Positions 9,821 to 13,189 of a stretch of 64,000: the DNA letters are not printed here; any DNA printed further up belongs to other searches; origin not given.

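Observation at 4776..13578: Type III R-M island flanked by ~505-bp direct repeats of a pilin gene 3' end (Campbell-type acquisition)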

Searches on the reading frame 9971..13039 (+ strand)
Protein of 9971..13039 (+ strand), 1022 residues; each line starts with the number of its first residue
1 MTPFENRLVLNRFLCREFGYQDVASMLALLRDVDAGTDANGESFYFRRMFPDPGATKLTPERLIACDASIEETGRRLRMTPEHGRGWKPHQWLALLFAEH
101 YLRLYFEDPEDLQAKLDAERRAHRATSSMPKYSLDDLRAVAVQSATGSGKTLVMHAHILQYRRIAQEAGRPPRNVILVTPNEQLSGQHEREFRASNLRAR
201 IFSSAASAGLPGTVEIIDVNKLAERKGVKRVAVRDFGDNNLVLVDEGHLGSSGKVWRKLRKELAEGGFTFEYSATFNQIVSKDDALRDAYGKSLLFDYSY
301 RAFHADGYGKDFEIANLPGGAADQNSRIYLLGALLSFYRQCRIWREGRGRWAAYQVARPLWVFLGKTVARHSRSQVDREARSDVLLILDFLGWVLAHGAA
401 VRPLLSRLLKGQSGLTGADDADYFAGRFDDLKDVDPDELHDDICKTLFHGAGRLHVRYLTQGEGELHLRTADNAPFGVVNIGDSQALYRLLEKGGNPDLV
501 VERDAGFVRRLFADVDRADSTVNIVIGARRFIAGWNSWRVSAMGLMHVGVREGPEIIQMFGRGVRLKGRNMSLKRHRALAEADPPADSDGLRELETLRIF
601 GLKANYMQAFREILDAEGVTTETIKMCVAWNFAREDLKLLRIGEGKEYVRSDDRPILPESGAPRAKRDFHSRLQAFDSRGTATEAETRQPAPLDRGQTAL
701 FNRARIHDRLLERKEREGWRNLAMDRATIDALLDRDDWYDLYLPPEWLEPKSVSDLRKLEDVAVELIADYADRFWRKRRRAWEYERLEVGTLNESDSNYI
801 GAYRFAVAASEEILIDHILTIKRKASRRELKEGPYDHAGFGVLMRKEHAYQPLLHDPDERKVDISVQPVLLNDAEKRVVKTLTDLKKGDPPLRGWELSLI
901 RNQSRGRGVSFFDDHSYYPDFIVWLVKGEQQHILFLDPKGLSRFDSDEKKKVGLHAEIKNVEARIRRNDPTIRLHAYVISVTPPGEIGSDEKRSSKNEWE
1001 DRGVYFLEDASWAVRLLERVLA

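Call 5: search_protein_families(library=pfam, proteins=[window:9971-13039:+], max_evalue=0.01)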
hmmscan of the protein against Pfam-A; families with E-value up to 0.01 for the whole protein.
window:9971-13039:+ (1022 aa): 3 families
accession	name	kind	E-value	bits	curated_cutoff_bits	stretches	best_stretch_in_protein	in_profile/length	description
PF04851.21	ResIII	-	2.4e-09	37.8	22.5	1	135-277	21-163/164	Type III restriction enzyme, res subunit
PF00270.35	DEAD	-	1.2e-05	25.5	26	1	138-197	15-70/167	DEAD/DEAH box helicase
PF18766.7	SWI2_SNF2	-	1.8e-05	25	26.7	1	142-266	23-146/221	SWI2/SNF2 ATPase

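Call 6: search_protein_families(library=ncbifam, proteins=[window:9971-13039:+], max_evalue=0.01)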
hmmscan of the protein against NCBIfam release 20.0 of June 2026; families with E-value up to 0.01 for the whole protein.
window:9971-13039:+ (1022 aa): 1 family
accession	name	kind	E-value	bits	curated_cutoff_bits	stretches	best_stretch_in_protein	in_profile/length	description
NF046055.1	restr_BPTD_3080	equivalog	0.00011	20.3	800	0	914-952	897-934/970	BPTD_3080 family restriction endonuclease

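Call 21: find_homologous_proteins(query=window:9971-13039:+)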
Query window:9971-13039:+ (1022 aa): 7347 proteins with E <= 0.001 among 8000 candidates; the best 120 are listed.
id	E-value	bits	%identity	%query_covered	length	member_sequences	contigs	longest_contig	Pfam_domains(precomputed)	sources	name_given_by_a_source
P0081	0.0e+0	2342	100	100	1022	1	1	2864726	PF00270.36,PF04851.22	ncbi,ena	-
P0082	0.0e+0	1605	72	100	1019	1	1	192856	PF00270.36,PF04851.22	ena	-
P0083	0.0e+0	1581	70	100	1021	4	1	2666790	PF00270.36,PF04851.22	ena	-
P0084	0.0e+0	1580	70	100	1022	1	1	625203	PF00270.36,PF04851.22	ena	-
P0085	0.0e+0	1572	70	100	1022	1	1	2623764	PF04851.22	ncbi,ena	-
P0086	0.0e+0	1572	70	100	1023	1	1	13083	PF00270.36,PF04851.22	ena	-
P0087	0.0e+0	1568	69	100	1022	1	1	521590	PF00270.36,PF04851.22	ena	-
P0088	0.0e+0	1568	70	100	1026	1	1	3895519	PF00270.36,PF04851.22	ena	-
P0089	0.0e+0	1568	70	100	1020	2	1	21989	PF00270.36,PF04851.22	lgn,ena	-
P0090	0.0e+0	1566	70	100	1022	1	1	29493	PF00270.36,PF04851.22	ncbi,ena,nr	ncbi:MAG: DEAD/DEAH box helicase [Gammaproteobacteria bacterium]|nr:DEAD/DEAH box helicase [Gammapro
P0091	0.0e+0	1558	69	100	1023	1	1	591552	PF00270.36,PF04851.22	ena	-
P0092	0.0e+0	1553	69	100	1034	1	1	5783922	PF00270.36,PF04851.22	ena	-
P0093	0.0e+0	1548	70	100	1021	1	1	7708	PF00270.36,PF04851.22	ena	-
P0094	0.0e+0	1545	69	100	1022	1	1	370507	PF04851.22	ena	-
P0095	0.0e+0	1545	69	100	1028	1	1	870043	PF00270.36,PF04851.22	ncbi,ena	-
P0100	0.0e+0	1474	67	100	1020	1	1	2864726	PF04851.22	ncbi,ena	-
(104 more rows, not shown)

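Call 22: find_encoding_contigs(protein=P0081, flank=10000, max_places=5)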
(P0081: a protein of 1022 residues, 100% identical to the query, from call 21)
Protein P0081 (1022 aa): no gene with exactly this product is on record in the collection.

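Call 23: find_encoding_contigs(protein=P0100, flank=10000, max_places=3)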
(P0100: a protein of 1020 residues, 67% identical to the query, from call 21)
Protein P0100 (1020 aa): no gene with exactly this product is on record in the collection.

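Call 24: find_encoding_contigs(protein=P0082, flank=10000, max_places=2)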
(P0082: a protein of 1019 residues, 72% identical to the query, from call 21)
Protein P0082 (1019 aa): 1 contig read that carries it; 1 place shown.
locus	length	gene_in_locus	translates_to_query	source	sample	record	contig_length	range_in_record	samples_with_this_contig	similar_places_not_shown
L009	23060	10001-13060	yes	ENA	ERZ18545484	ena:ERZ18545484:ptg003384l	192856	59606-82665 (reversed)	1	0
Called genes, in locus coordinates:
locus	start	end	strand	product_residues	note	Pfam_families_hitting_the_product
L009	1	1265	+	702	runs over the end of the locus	-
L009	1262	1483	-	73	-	PF07750:GcrA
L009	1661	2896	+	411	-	PF00355:Rieske, PF00848:Ring_hydroxyl_A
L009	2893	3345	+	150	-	PF13577:SnoaL_4, PF00866:Ring_hydroxyl_B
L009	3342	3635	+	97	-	-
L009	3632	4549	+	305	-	PF02492:cobW, PF07683:CobW_C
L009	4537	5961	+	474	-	PF07969:Amidohydro_3 (weak), PF01979:Amidohydro_1, PF07969:Amidohydro_3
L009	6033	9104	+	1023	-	PF01555:N6_N4_Mtase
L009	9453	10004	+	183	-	PF14355:Abi_C (faint)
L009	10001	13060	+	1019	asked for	PF00270:DEAD (weak), PF04851:ResIII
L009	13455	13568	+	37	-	-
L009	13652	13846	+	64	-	PF09957:VapB_antitoxin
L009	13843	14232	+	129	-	PF01850:PIN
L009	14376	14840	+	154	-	PF02463:SMC_N (weak), PF13304:AAA_21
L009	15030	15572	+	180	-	PF13304:AAA_21, PF13175:AAA_15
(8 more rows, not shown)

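Call 25: find_encoding_contigs(protein=P0083, flank=10000, max_places=2)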
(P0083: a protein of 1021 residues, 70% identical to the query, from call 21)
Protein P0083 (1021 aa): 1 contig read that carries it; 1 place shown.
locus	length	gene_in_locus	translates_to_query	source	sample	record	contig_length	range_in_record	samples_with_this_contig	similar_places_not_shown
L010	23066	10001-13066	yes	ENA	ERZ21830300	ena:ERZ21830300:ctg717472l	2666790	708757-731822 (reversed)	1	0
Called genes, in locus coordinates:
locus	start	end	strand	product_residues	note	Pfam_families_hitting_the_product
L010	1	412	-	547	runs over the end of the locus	PF00890:FAD_binding_2 (faint), PF01266:DAO (faint), PF01946:Thi4 (faint), PF07992:Pyr_redox_2 (weak), PF13450:NAD_binding_8 (weak), PF21162:ETFQO_UQ-bd, PF05187:Fer4_ETF_QO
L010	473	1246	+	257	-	PF03167:UDG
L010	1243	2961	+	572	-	PF01464:SLT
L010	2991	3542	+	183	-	PF00994:MoCF_biosynth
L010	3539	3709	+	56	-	PF11455:MazE-like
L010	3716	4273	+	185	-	PF07298:NnrU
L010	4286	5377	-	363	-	PF02277:DBI_PRT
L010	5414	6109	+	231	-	PF02654:CobS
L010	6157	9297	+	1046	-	PF01555:N6_N4_Mtase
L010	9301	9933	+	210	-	-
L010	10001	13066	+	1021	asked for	PF00270:DEAD (faint), PF04851:ResIII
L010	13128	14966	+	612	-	PF00890:FAD_binding_2 (weak), PF01134:GIDA, PF07992:Pyr_redox_2 (weak), PF12831:FAD_oxidored, PF21680:GIDA_C_1st, PF13932:SAM_GIDA_C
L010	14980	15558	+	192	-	PF02527:GidB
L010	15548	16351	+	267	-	PF00142:Fer4_NifH (faint), PF01656:CbiA, PF06564:CBP_BcsQ (weak), PF09140:MipZ (weak), PF10609:ParA (weak), PF13614:AAA_31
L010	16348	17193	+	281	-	PF02195:ParB_N, PF17762:HTH_ParB, PF23552:ParB_C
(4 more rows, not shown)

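Call 26: find_encoding_contigs(protein=P0085, flank=10000, max_places=2)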
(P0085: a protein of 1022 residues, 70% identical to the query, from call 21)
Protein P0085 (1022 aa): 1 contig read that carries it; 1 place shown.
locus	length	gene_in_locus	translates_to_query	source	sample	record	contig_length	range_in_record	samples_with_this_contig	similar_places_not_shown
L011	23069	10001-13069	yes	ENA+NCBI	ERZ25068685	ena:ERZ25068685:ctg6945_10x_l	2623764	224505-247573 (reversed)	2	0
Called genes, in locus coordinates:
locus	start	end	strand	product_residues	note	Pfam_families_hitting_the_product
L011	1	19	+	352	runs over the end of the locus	PF02574:S-methyl_trans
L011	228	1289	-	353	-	PF08496:Peptidase_S49_N, PF01343:Peptidase_S49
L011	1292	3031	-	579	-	PF00749:tRNA-synt_1c, PF03950:tRNA-synt_1c_C, PF20974:tRNA-synt_1c_C2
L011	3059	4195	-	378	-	PF01546:Peptidase_M20, PF07687:M20_dimer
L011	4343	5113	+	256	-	PF08241:Methyltransf_11 (weak)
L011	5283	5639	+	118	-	PF00075:RNase_H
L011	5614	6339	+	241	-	PF00929:RNase_T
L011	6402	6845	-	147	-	-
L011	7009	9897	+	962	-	PF01555:N6_N4_Mtase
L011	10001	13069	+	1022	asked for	PF04851:ResIII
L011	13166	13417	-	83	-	-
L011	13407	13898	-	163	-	-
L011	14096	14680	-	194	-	-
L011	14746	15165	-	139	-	-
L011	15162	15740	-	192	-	-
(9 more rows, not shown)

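Call 41: search_dna_similar(query=window:9971-13039:+, collection=plasmids, mode=protein, max_rows=8)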
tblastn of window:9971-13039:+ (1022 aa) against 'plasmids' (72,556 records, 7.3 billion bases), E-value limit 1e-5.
Records with a match: 34; places in all: 35; records where one place covers at least 80% of the query: 25.
Best place of each record, by identity: <60% 34.
By first word of the organism name: Klebsiella 11; Enterococcus 5; Priestia 2; Escherichia 2; Athalassotoga 2; Hymenobacter 1; Natronosalvus 1; Haloarcula 1; Haloplanus 1; Haloprofundus 1; and 7 more.
By predicted mobility (MOB-suite, as given by PLSDB): non-mobilizable 17; conjugative 14; mobilizable 3.
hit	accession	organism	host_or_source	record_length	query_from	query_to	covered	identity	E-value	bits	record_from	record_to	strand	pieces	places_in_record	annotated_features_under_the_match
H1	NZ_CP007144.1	Hymenobacter swuensis DY53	-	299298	3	982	96%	35.7%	1e-156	521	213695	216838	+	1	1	DEAD/DEAH box helicase family protein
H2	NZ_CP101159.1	Natronosalvus amylolyticus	cell culture,sediment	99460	4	1009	98%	34.1%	3e-161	535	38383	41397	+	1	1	DEAD/DEAH box helicase family protein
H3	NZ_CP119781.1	Haloarcula litorea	cell culture,sediment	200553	7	1014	99%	33.6%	1e-146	492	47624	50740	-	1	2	DEAD/DEAH box helicase family protein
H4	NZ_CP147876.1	Haloplanus sp. GX21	cell culture,marine solar saltern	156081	7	1014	99%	33.6%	2e-146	491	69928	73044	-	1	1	DEAD/DEAH box helicase family protein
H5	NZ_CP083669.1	Haloprofundus halobius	cell culture,salt lake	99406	7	1014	99%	33.4%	2e-145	488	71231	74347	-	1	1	DEAD/DEAH box helicase family protein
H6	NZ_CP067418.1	Aeromonas media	cell culture,water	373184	4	1011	99%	33.3%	4e-146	490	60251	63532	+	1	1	DEAD/DEAH box helicase family protein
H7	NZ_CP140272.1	Priestia megaterium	Single cell,ginseng rhizosphere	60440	3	1018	99%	33.0%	2e-158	526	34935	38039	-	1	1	DEAD/DEAH box helicase family protein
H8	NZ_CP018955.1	Escherichia coli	Homo sapiens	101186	4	1020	100%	32.8%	1e-148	498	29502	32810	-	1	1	DEAD/DEAH box helicase family protein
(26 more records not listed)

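Call 42: search_dna_similar(query=window:9971-13039:+, collection=phages, mode=protein, max_rows=5)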
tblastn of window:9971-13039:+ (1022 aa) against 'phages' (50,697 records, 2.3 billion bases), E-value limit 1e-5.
Records with a match: 1; places in all: 1; records where one place covers at least 80% of the query: 0.
Best place of each record, by identity: <60% 1.
By first word of the organism name: Thermus 1.
By host as written in the record: Thermus thermophilus HB8 1.
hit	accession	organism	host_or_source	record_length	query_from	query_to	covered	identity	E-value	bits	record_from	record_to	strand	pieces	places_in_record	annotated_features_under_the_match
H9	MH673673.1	Thermus phage phiLo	Thermus thermophilus HB8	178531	4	789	77%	38.1%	9e-135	456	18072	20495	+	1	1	putative type III restriction endonuclease subunit R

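Call 43: search_protein_families(library=padloc, proteins=[window:9971-13039:+], max_evalue=0.001)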
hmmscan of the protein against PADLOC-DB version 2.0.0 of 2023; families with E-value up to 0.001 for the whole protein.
window:9971-13039:+ (1022 aa): 1 family
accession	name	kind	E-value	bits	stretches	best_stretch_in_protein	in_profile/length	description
PDLC03654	REase_III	-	1.2e-140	468.4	2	285-1011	373-1116/1154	Type III restriction enzyme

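Call 44: search_solved_structures(query=window:9971-13039:+, max_evalue=0.01)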
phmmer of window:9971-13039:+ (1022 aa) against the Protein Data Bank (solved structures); distinct sequences matched with E-value up to 0.01: 0.

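Call 51: find_encoding_contigs(protein=P0084, flank=10000, max_places=1)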
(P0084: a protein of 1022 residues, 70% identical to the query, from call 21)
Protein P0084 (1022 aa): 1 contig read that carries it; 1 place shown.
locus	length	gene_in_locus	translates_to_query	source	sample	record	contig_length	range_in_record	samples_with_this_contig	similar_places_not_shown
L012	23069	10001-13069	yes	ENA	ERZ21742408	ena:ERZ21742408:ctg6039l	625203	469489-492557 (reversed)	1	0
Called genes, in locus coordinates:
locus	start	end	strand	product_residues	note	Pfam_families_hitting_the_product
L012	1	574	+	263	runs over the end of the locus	PF03167:UDG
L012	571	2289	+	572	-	PF01464:SLT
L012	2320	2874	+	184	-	PF00994:MoCF_biosynth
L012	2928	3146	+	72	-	PF11455:MazE-like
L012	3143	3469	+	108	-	PF02452:PemK_toxin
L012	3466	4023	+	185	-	PF07298:NnrU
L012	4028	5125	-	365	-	PF02277:DBI_PRT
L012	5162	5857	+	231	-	PF02654:CobS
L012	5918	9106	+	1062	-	PF01555:N6_N4_Mtase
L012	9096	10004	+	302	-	PF18863:AbiJ_NTD4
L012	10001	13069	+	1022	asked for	PF00270:DEAD (faint), PF04851:ResIII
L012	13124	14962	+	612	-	PF00890:FAD_binding_2 (weak), PF01134:GIDA, PF07992:Pyr_redox_2 (faint), PF12831:FAD_oxidored, PF21680:GIDA_C_1st, PF13932:SAM_GIDA_C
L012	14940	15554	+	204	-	PF02527:GidB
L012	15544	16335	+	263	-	PF01656:CbiA, PF02374:ArsA_ATPase (faint), PF06564:CBP_BcsQ (weak), PF09140:MipZ (weak), PF10609:ParA (weak), PF13614:AAA_31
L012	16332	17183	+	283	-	PF02195:ParB_N, PF17762:HTH_ParB, PF23552:ParB_C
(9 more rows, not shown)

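Call 52: find_encoding_contigs(protein=P0088, flank=10000, max_places=1)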
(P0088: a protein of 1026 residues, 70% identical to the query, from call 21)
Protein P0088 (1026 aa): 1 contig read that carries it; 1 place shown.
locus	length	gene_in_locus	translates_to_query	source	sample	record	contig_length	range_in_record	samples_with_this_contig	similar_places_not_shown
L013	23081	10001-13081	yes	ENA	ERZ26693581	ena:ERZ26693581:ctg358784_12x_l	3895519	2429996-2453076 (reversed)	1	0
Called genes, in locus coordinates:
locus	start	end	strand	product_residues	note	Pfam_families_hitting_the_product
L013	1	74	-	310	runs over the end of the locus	PF01040:UbiA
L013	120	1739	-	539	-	PF00115:COX1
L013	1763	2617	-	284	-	PF02790:COX2_TM, PF00116:COX2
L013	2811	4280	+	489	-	PF01523:PmbA_TldD_1st, PF19290:PmbA_TldD_2nd, PF19289:PmbA_TldD_3rd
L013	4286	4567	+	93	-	PF15919:HicB_lk_antitox (weak), PF15970:HicB-like_2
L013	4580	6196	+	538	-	PF00732:GMC_oxred_N, PF00890:FAD_binding_2 (faint), PF05199:GMC_oxred_C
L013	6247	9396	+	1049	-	PF01555:N6_N4_Mtase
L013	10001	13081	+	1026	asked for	PF00270:DEAD (weak), PF04851:ResIII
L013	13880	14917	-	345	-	PF11376:DUF3179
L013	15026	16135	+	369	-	PF01266:DAO, PF13450:NAD_binding_8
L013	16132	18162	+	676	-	PF00892:EamA, PF02771:Acyl-CoA_dh_N, PF02770:Acyl-CoA_dh_M, PF00441:Acyl-CoA_dh_1, PF08028:Acyl-CoA_dh_2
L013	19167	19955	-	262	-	PF02596:DUF169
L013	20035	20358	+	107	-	PF07978:NIPSNAP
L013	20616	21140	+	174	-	PF09832:DUF2059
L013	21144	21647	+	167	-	PF09832:DUF2059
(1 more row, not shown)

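Call 53: find_encoding_contigs(protein=P0087, flank=10000, max_places=1)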
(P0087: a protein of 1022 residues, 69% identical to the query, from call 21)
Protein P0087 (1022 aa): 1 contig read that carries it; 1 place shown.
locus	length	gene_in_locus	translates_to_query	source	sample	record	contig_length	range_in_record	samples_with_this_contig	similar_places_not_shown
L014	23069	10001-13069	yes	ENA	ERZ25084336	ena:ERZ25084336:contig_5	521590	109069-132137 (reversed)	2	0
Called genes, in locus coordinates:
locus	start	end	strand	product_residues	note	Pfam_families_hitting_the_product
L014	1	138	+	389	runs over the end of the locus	PF13356:Arm-DNA-bind_3, PF22022:Phage_int_M (weak), PF00589:Phage_integrase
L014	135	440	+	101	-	PF17342:DUF5372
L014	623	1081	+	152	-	PF13384:HTH_23, PF13518:HTH_28, PF13551:HTH_29, PF13565:HTH_32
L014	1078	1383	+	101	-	-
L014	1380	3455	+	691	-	PF00239:Resolvase, PF07508:Recombinase, PF13408:Zn_ribbon_recom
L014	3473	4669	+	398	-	PF13356:Arm-DNA-bind_3 (faint), PF22022:Phage_int_M, PF00589:Phage_integrase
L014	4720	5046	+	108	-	PF17342:DUF5372 (weak)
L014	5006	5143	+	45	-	-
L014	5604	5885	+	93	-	-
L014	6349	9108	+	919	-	PF01555:N6_N4_Mtase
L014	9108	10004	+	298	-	PF18863:AbiJ_NTD4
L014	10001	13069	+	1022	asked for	PF00270:DEAD (weak), PF04851:ResIII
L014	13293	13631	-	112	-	-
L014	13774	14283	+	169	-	PF13637:Ank_4 (faint), PF12796:Ank_2 (weak), PF13857:Ank_5, PF00023:Ank (weak), PF13606:Ank_3 (faint)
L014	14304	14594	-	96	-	-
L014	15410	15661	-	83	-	-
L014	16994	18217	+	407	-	PF00994:MoCF_biosynth, PF18146:CinA_KH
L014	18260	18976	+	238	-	PF00561:Abhydrolase_1, PF12697:Abhydrolase_6, PF12146:Hydrolase_4, PF00561:Abhydrolase_1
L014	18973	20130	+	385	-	PF00296:Bac_luciferase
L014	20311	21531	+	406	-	PF01053:Cys_Met_Meta_PP, PF00155:Aminotran_1_2 (weak)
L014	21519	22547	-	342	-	PF22580:KYNU_C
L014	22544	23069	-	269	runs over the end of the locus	-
